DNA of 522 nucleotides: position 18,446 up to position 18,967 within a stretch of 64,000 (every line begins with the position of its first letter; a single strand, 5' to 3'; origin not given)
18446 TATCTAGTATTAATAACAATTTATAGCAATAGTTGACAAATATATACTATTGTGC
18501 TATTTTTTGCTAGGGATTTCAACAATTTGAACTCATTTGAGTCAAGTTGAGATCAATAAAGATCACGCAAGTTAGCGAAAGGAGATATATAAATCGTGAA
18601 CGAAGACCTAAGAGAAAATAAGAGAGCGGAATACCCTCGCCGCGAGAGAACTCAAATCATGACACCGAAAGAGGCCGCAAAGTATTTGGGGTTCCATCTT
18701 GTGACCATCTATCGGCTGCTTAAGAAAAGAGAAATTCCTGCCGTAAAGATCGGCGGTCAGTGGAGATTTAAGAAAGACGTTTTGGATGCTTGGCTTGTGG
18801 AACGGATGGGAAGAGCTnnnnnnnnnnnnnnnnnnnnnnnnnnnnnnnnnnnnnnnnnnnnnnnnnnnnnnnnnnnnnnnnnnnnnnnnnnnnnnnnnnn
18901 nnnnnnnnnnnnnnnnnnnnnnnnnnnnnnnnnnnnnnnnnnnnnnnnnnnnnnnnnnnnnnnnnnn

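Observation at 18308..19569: NusG/RfaH-family antiterminator paralog plus small HTH gene heading the roughly 45-kb glycan locus, behind an AT-rich promoter region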

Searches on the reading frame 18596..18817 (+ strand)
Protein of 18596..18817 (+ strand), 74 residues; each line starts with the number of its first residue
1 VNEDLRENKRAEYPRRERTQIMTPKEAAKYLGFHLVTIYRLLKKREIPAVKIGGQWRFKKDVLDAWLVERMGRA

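Call 5: search_protein_families(library=pfam, proteins=[window:18596-18817:+], max_evalue=0.01)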
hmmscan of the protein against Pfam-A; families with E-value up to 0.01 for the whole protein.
window:18596-18817:+ (74 aa): 2 families
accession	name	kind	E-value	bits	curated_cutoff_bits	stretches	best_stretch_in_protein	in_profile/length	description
PF12728.13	HTH_17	-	5.7e-18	65.4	27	1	22-67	2-47/51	Helix-turn-helix domain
PF13384.12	HTH_23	-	0.0093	16.2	24.6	0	21-44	17-40/50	Homeodomain-like domain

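Call 6: search_protein_families(library=ncbifam, proteins=[window:18596-18817:+], max_evalue=0.01)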
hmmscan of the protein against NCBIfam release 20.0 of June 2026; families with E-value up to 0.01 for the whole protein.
window:18596-18817:+ (74 aa): 2 families
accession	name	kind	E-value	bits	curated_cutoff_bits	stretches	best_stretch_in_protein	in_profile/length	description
TIGR01764.1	excise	domain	4.7e-18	65.3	28.8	1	22-67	2-47/49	excisionase family DNA-binding protein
NF047737.1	antiphage_MADS1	equivalog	4.5e-15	55.6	80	1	20-67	2-49/49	methylation-associated defense system helix-turn-helix domain-containing protein MAD1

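Call 73: search_solved_structures(query=window:18596-18817:+, max_evalue=1, show_alignments=1)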
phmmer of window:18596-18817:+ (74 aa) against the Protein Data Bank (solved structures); distinct sequences matched with E-value up to 1: 1.
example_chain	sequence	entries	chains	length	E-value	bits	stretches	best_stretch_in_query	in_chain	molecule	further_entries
8vd6_A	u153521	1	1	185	0.063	17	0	9-49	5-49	CAP REPEAT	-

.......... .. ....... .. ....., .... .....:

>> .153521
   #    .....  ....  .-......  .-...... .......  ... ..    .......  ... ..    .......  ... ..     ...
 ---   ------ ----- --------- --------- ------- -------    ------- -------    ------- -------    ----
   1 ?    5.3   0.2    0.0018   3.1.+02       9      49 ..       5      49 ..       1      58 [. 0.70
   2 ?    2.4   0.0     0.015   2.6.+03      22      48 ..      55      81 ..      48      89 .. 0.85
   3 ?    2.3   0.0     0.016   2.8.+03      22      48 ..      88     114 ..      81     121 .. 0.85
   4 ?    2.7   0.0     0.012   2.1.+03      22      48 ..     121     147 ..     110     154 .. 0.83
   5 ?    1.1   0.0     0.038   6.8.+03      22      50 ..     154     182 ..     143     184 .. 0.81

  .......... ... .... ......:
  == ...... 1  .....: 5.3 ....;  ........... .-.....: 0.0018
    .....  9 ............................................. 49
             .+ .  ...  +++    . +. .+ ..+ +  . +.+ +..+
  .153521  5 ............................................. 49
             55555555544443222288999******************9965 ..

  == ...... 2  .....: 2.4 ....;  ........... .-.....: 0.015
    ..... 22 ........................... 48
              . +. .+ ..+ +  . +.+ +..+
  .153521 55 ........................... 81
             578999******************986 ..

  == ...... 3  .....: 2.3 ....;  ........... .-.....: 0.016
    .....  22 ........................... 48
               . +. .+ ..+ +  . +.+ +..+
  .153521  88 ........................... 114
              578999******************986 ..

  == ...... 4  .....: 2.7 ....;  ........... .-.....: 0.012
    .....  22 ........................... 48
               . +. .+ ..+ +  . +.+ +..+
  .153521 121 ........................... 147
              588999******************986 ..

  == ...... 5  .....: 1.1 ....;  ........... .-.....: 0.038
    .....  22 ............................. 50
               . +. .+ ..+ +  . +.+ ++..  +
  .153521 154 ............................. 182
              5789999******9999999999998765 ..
